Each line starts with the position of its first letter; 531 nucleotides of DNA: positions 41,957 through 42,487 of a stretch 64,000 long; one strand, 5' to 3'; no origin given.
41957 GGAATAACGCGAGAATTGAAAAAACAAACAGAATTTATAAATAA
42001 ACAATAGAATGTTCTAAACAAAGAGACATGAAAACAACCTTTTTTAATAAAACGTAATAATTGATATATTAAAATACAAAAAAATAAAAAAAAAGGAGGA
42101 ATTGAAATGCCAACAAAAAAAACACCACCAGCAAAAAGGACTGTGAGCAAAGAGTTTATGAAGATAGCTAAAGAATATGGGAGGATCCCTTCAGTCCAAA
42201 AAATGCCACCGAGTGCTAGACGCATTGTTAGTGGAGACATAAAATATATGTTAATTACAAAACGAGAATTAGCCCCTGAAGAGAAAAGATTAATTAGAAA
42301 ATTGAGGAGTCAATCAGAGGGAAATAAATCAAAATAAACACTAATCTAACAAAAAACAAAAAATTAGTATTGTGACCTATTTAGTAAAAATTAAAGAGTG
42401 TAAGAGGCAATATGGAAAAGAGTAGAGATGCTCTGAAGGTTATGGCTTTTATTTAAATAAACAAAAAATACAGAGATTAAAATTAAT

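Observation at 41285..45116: pheS and pheT split by a 3.8-kb island of eight small lysine-rich genes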

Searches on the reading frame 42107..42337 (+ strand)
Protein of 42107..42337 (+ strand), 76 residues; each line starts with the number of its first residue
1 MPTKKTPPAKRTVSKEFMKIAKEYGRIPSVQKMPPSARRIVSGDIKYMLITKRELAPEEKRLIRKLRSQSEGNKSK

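Call 3: search_protein_families(library=pfam, proteins=[window:42107-42337:+], max_evalue=1)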
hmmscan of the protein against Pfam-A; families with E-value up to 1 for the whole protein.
window:42107-42337:+ (76 aa): 0 families

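Call 6: search_protein_families(library=phrogs, proteins=[window:42107-42337:+], max_evalue=0.1)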
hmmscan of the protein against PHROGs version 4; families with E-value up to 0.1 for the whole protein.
window:42107-42337:+ (76 aa): 1 family
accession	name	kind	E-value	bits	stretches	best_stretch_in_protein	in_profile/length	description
phrog_23243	-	unknown function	0.095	14.1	0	10-54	15-58/88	-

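Call 7: search_protein_families(library=ncbifam, proteins=[window:42107-42337:+], max_evalue=0.1)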
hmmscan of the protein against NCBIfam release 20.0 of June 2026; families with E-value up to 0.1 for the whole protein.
window:42107-42337:+ (76 aa): 0 families

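Call 43: search_protein_families(library=padloc, proteins=[window:42107-42337:+], max_evalue=0.1)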
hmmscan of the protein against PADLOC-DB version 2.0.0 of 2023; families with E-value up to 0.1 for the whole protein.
window:42107-42337:+ (76 aa): 0 families

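Call 47: search_solved_structures(query=A5, max_evalue=10, show_alignments=2)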
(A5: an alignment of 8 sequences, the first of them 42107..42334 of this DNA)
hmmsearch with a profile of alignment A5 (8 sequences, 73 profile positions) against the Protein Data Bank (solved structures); distinct sequences matched with E-value up to 10: 24.
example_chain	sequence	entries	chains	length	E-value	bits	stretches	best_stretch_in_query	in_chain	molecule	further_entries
8grq_D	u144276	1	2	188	0.0023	21.3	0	16-39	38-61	H2B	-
4v8p_BY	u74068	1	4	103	0.11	16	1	21-57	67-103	RPL37A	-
2lgw_A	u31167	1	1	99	0.13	15.7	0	33-58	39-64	DnaJ homolog subfamily B member 2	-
3gi1_A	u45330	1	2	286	0.34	14.3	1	20-64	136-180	Laminin-binding protein of group A streptococci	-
8gjg_A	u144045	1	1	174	0.43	14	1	34-65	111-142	gluc_A04_0005 Binder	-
9cpc_3O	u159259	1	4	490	0.52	13.8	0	33-60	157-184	Tektin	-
6jzb_A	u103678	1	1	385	0.64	13.5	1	46-69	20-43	Chaperone protein DnaJ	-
7a18_D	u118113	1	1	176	0.75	13.3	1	11-62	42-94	50S ribosomal protein L5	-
5dm6_D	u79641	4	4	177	0.76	13.2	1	11-62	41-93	50S ribosomal protein L5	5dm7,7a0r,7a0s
4v49_BD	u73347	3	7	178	0.76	13.2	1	11-62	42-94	50S ribosomal protein L5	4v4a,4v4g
1nkw_D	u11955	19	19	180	0.77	13.2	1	11-62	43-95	50S ribosomal protein L5 | ribosomal protein L5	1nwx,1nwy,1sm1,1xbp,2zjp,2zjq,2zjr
2ej7_A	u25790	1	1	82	0.88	13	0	31-58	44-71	HCG3 gene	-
5t7v_L8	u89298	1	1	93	1.1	12.7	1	16-43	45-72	50S ribosomal protein L25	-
6fxc_AT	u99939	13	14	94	1.2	12.6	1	16-43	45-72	50S ribosomal protein L25 | Large ribosomal subunit protein bL25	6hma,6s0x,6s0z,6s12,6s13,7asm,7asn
5tcu_L8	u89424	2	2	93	1.3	12.5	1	16-43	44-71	50S ribosomal protein L25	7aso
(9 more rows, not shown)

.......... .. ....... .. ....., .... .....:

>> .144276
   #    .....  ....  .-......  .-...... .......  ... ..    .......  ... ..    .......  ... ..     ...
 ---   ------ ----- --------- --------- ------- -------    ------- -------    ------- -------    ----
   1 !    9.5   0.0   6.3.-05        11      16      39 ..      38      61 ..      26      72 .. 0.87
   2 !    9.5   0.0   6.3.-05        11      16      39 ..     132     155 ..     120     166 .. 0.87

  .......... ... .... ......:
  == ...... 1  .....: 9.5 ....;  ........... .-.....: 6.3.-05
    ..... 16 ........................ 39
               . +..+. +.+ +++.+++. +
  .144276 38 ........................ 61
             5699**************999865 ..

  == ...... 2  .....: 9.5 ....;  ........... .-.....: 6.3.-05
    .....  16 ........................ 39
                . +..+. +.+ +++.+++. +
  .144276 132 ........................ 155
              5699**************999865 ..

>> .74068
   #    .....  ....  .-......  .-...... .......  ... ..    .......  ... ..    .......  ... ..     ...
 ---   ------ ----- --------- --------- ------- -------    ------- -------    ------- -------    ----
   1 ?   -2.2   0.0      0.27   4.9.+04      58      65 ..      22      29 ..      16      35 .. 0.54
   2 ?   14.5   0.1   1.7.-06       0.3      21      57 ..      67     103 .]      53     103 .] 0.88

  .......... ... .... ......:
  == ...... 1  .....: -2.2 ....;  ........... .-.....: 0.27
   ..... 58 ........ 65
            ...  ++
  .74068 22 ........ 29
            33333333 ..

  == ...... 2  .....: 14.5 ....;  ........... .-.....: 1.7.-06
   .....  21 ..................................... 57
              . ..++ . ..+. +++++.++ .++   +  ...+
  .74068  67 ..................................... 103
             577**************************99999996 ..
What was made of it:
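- On Archaeal chromatin proteins (histone fold, Alba, Cren7/Sul7, MC1): The H2B hit at E = 0.002 is two 9.5-bit matches to a tandem-H2B construct over 24 residues (call 47).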

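Call 50: predict_structure(alignment_id=A5)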
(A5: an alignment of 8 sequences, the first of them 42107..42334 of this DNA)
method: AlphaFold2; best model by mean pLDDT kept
length: 76 residues; sequences in the alignment: 8
mean_pLDDT: 70.7   pTM: 0.38
mean pLDDT of the five models: 70.7, 70.1, 67.7, 67.4, 64.5
residues with pLDDT >= 90: 0; 70-90: 52; 50-70: 23; < 50: 1
segments of 3 or more residues with pLDDT < 50: none
pLDDT, mean of each block of 10 residues (from residue 1): 68 73 71 71 73 74 74 55
secondary structure, 60 per line:
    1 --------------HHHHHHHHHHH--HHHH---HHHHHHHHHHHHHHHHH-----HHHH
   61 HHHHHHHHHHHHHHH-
elements in order: H15-25 H28-31 H35-51 H57-75
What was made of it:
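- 42107..42337 (+): O3: 76 aa, short form 'b' (N-domain only). GGAGG lies 7 nt upstream. AF2 pLDDT 70.7: basic tail plus helices 15-25, 35-51 and 57-75 (call 50).
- On Helix-turn-helix DNA-binding proteins: The AF2 model has three helices after a basic arm, but at pLDDT 70.7 and pTM 0.38 (call 50).
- On Archaeal chromatin proteins (histone fold, Alba, Cren7/Sul7, MC1): The model lacks the long central helix of a histone fold (call 50).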

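Call 53: fold_search(model_id=the predicted structure, library=pdb)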
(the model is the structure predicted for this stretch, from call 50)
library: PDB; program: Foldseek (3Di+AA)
matches with E <= 10: 8; with E <= 0.001: 0
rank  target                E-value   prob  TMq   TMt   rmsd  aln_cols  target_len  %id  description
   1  5ham_A                6.5e+00  0.06  0.28  0.12   8.5        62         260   21  Structure of Rickettsia bellii effector protein RickCE (released 2016-07-27)
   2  9dte_B                7.8e+00  0.11  0.40  0.48   4.0        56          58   16  Crystal Structure of C2-02802 (released 2025-04-23)
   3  8b9z_V                7.8e+00  0.05  0.28  0.21   6.4        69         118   22  Drosophila melanogaster complex I in the Active state (Dm1) (released 2023-01-18)
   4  7vw1_A                8.8e+00  0.04  0.26  0.24   9.4        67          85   15  Structure of a dimeric periplasmic protein bound with cuprous ions (released 2022-01-26)
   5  7w5z_X                1.0e+01  0.08  0.37  0.25  11.3        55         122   16  Cryo-EM structure of Tetrahymena thermophila mitochondrial complex IV, composite dimer model (released 2022-04-06)
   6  8b6h_EQ               1.0e+01  0.08  0.37  0.25  11.3        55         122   16  Cryo-EM structure of cytochrome c oxidase dimer (complex IV) from respiratory supercomplex of Tetrahymena thermophila (released 2023-03-29)
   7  5fir_B                1.0e+01  0.05  0.32  0.33   7.7        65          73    9  Crystal structure of C. elegans XRN2 in complex with the XRN2-binding domain of PAXT-1 (released 2016-01-20)
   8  3adb_A                1.0e+01  0.04  0.30  0.14   7.4        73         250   22  Crystal structure of O-phosphoseryl-tRNA kinase complexed with selenocysteine tRNA and AMPPNP (crystal type 1) (released 2010-07-28)
